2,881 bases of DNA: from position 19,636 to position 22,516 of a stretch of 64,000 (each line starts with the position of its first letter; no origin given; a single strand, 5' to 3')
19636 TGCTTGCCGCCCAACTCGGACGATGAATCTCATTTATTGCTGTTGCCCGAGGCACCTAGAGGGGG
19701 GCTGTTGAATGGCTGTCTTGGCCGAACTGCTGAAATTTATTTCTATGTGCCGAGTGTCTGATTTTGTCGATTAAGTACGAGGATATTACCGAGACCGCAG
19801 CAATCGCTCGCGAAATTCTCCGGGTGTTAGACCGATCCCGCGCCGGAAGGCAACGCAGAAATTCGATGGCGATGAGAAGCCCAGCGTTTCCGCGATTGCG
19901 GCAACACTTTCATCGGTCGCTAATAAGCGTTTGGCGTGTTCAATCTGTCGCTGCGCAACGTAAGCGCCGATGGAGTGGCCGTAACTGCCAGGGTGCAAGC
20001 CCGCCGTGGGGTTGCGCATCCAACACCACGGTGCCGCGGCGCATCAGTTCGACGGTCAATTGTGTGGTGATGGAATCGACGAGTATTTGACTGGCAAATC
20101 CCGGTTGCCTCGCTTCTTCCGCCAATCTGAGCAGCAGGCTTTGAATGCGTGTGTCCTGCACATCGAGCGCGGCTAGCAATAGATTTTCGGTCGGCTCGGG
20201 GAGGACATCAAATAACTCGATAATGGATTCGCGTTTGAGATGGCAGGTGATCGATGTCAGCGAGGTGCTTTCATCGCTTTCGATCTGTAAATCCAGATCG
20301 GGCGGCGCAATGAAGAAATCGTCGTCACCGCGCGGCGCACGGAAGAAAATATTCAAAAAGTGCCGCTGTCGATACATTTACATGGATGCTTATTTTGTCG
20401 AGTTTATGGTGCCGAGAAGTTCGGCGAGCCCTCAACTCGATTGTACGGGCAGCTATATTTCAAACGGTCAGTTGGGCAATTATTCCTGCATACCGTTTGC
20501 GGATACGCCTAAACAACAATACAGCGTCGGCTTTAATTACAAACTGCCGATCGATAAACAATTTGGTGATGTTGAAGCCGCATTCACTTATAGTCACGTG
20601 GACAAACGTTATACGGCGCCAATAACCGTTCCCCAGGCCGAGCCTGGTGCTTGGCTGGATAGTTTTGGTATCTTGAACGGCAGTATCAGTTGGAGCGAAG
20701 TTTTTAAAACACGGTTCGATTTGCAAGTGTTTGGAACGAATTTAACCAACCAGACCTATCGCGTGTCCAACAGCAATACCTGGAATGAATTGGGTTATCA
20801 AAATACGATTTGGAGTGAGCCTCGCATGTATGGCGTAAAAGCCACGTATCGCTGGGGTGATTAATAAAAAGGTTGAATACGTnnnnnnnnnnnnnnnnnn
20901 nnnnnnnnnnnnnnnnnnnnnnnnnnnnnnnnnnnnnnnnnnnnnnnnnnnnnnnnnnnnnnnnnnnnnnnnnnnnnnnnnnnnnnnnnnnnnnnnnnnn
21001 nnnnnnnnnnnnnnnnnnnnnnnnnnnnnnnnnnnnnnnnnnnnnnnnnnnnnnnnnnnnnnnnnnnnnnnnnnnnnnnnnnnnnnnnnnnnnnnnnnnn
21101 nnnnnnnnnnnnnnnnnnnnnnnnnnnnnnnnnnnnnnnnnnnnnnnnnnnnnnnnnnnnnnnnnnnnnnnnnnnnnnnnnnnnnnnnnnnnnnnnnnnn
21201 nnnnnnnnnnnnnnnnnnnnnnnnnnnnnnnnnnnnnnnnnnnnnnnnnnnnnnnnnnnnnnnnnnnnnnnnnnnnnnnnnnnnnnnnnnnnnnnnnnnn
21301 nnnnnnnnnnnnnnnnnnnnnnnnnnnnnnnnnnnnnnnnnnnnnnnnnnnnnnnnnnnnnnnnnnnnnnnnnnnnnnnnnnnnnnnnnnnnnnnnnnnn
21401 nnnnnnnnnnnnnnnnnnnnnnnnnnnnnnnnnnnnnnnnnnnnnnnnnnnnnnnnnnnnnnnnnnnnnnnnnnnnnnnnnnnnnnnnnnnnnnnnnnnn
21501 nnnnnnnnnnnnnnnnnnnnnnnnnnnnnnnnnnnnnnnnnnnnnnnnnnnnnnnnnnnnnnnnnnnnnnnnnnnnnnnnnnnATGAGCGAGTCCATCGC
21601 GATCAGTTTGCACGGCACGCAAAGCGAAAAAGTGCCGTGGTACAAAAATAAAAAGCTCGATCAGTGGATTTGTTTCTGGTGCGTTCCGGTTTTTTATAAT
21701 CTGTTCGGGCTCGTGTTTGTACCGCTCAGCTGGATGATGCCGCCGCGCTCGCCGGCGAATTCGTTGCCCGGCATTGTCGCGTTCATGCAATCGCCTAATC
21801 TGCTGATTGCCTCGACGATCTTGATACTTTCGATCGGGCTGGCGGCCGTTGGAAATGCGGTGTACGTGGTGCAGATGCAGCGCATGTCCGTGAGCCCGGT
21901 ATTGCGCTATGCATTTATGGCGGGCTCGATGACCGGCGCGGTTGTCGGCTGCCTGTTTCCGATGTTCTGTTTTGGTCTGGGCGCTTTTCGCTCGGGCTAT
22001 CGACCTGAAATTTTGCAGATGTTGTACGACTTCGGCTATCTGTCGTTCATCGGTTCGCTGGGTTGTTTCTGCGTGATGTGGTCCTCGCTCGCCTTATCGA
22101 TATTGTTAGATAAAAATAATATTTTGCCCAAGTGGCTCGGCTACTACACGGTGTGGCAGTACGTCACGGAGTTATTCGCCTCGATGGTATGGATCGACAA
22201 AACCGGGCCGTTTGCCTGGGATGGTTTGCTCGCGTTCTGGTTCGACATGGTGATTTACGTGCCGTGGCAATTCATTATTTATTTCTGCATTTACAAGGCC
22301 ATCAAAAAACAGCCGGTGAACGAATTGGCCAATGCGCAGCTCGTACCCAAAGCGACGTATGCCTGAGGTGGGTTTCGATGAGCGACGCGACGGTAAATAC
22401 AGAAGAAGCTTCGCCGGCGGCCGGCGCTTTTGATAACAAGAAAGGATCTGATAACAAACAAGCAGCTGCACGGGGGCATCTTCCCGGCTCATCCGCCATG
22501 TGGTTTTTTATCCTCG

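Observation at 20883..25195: Six-gene operon coupling novel membrane proteins and a NorE/NorF-like pair to a LuxA-like monooxygenase and an SDR: candidate undescribed membrane-associated oxidation system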

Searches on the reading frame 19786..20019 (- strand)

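Call 75: search_protein_families(library=pfam, proteins=[window:19786-20019:-], max_evalue=0.001)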
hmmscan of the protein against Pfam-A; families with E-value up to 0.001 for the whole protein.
window:19786-20019:- (77 aa): 2 families
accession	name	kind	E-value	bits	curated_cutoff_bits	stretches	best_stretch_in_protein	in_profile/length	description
PF12833.13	HTH_18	-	1.8e-17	63.8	33.6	1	13-72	20-80/80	Helix-turn-helix domain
PF00165.29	HTH_AraC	-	3.8e-09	36.9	26.6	1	34-70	6-41/42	Bacterial regulatory helix-turn-helix proteins, AraC family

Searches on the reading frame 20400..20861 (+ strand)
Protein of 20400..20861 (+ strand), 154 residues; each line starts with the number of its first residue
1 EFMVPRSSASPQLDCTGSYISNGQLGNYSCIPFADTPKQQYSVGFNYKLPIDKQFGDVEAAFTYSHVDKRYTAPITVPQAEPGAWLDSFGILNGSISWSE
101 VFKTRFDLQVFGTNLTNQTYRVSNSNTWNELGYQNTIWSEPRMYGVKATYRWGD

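Call 75: search_protein_families(library=pfam, proteins=[window:20400-20861:+], max_evalue=0.001)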
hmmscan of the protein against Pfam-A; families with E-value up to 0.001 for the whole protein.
window:20400-20861:+ (154 aa): 1 family
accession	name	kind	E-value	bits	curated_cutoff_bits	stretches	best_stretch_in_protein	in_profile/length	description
PF00593.30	TonB_dep_Rec_b-barrel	-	0.00084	19.7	27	1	26-115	356-436/436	TonB dependent receptor-like, beta-barrel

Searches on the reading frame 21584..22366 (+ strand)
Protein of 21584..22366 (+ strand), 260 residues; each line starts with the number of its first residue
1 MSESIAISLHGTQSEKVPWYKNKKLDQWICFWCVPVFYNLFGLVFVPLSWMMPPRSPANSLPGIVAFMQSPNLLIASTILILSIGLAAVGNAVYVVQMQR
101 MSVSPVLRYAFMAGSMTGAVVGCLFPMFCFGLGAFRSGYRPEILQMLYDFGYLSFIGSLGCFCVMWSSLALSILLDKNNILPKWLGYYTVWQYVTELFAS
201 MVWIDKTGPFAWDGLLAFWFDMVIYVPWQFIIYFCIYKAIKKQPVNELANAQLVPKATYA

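Call 3: search_protein_families(library=pfam, proteins=[window:21584-22366:+], max_evalue=0.1)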
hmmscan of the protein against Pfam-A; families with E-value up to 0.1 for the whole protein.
window:21584-22366:+ (260 aa): 0 families

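Call 4: search_protein_families(library=ncbifam, proteins=[window:21584-22366:+], max_evalue=0.1)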
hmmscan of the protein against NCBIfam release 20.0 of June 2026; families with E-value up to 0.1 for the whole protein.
window:21584-22366:+ (260 aa): 0 families

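Call 18: find_homologous_proteins(query=window:21584-22366:+)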
Query window:21584-22366:+ (260 aa): 268 proteins with E <= 0.001 among 1118 candidates; the best 120 are listed.
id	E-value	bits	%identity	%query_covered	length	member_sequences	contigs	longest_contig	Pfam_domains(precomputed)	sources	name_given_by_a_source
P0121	2.1e-173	594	100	100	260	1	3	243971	-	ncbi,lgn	-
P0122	1.9e-146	505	85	100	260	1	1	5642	-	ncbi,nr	ncbi:MAG TPA: hypothetical protein VFM32_02440 [Spongiibacteraceae bacterium]|nr:hypothetical protei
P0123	1.4e-142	492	82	100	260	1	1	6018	-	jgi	jgi:hypothetical protein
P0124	2.6e-141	488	82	100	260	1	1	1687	-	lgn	-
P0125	6.2e-141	487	82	100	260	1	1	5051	-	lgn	-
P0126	5.4e-138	477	80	100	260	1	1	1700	-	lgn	-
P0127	3.6e-137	475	77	100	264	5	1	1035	-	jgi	jgi:hypothetical protein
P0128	6.1e-136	471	80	100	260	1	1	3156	-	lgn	-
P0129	1.0e-132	460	76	100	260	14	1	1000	-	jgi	jgi:hypothetical protein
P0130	1.9e-132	459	76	100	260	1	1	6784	-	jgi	jgi:hypothetical protein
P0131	1.0e-131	457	75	100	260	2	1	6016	-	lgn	-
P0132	4.9e-131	455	77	100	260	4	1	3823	-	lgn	-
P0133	5.1e-131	455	78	93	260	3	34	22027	-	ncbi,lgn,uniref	ncbi:hypothetical protein [Litorivivens sp.]|uniref:hypothetical protein n=1 Tax=Litorivivens sp. Ta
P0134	7.1e-131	454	76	93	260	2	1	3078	-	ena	-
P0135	1.1e-130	453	74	100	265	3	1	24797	-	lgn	-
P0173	4.2e-123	429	71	100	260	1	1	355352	-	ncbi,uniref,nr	ncbi:hypothetical protein E4634_00140 [Mangrovimicrobium sediminis]|uniref:Uncharacterized protein n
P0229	1.6e-112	394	74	89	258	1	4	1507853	-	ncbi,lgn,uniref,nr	ncbi:hypothetical protein FHT40_003831 [Mycolicibacterium sp. BK556]|uniref:hypothetical protein n=1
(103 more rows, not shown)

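Call 19: find_encoding_contigs(protein=P0229, flank=10000, max_places=2)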
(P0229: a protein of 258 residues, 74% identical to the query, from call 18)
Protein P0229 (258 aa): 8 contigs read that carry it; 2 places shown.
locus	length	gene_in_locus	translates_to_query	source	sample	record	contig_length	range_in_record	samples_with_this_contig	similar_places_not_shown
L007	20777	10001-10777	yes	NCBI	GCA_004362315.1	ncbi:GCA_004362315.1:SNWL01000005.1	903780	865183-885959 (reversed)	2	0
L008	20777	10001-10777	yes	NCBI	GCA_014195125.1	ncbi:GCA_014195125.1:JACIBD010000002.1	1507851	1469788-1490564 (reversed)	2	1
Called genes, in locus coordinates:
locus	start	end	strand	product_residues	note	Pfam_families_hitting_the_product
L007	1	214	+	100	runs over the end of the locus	-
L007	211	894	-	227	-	PF00881:Nitroreductase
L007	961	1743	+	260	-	PF01925:TauE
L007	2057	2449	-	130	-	PF24238:CDGP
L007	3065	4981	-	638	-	PF13522:GATase_6, PF13537:GATase_7, PF00733:Asn_synthase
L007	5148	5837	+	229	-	PF11716:MDMPI_N, PF07398:MDMPI_C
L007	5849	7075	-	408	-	PF02720:DUF222, PF01844:HNH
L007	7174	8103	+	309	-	PF04087:DUF389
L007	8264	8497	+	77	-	-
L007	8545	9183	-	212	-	PF00440:TetR_N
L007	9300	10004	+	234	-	-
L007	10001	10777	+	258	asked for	-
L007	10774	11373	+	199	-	PF00510:COX3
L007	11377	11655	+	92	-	PF03626:COX4_pro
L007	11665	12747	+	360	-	PF19328:DAP_DH_C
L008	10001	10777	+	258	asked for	-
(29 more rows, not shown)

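Call 20: find_encoding_contigs(protein=P0173, flank=10000, max_places=2)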
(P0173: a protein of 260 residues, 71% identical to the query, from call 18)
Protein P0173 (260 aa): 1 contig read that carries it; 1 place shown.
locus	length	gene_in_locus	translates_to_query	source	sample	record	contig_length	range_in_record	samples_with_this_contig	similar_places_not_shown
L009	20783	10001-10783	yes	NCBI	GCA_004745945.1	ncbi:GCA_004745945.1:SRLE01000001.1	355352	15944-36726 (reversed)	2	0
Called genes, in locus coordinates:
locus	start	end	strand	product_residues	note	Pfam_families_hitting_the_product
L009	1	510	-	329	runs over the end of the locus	PF01207:Dus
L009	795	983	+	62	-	-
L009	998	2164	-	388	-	PF03150:CCP_MauG, PF21419:RoxA-like_Cyt-c (weak)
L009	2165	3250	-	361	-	PF03781:FGE-sulfatase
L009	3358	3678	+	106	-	PF09413:DUF2007, PF24463:DUF7577 (weak)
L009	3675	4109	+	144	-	PF01124:MAPEG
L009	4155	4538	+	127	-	PF04828:GFA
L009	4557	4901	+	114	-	PF07883:Cupin_2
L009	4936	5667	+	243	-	PF04402:SIMPL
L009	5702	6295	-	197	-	PF00440:TetR_N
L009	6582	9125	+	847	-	PF07715:Plug, PF00593:TonB_dep_Rec_b-barrel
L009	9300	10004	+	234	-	-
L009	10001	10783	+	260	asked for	-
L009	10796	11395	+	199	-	PF00510:COX3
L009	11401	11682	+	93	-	PF03626:COX4_pro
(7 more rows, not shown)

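Call 82: search_protein_families(library=pfam, alignment_id=A5, max_evalue=0.00001)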
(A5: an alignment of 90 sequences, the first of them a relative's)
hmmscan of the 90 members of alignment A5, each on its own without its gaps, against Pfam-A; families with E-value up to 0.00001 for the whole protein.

A. member 1, L007:7174-8100:+ (309 aa): 1 family
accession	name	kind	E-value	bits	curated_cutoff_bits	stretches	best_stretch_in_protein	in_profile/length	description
PF04087.19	DUF389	-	4.8e-30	104.8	23.9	1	145-288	1-137/137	Domain of unknown function (DUF389)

B. families by the number of members that match (of 90 scanned): 31 families (the first 25 are shown)
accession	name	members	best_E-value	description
PF00440.29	TetR_N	15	2.8e-16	Bacterial regulatory proteins, tetR family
PF00296.26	Bac_luciferase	12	2e-55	Luciferase-like monooxygenase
PF01636.29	APH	6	1.8e-55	Phosphotransferase enzyme family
PF13564.11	DoxX_2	3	1e-19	DoxX-like family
PF00171.27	Aldedh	1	1.1e-129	Aldehyde dehydrogenase family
PF03007.21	WS_DGAT_cat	1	7.3e-87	Wax ester synthase/diacylglycerol acyltransferase catalytic domain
PF07859.19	Abhydrolase_3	1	2.3e-56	alpha/beta hydrolase fold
PF02720.22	DUF222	1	2.2e-50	Domain of unknown function (DUF222)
PF00891.24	Methyltransf_2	1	2.7e-49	O-methyltransferase domain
PF00501.34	AMP-binding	1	1.9e-48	AMP-binding enzyme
PF01266.30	DAO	1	1.8e-47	FAD dependent oxidoreductase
PF00378.25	ECH_1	1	1.5e-37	Enoyl-CoA hydratase/isomerase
PF05481.17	Myco_19_kDa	1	1e-36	Mycobacterium 19 kDa lipoprotein antigen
PF06974.18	WS_DGAT_C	1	7.3e-36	WS/DGAT C-terminal domain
PF04087.19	DUF389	1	4.8e-30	Domain of unknown function (DUF389)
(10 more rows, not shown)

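Call 84: search_protein_families(library=padloc, proteins=[window:21584-22363:+], max_evalue=0.01)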
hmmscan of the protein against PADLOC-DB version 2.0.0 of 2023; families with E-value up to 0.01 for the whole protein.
window:21584-22363:+ (260 aa): 0 families
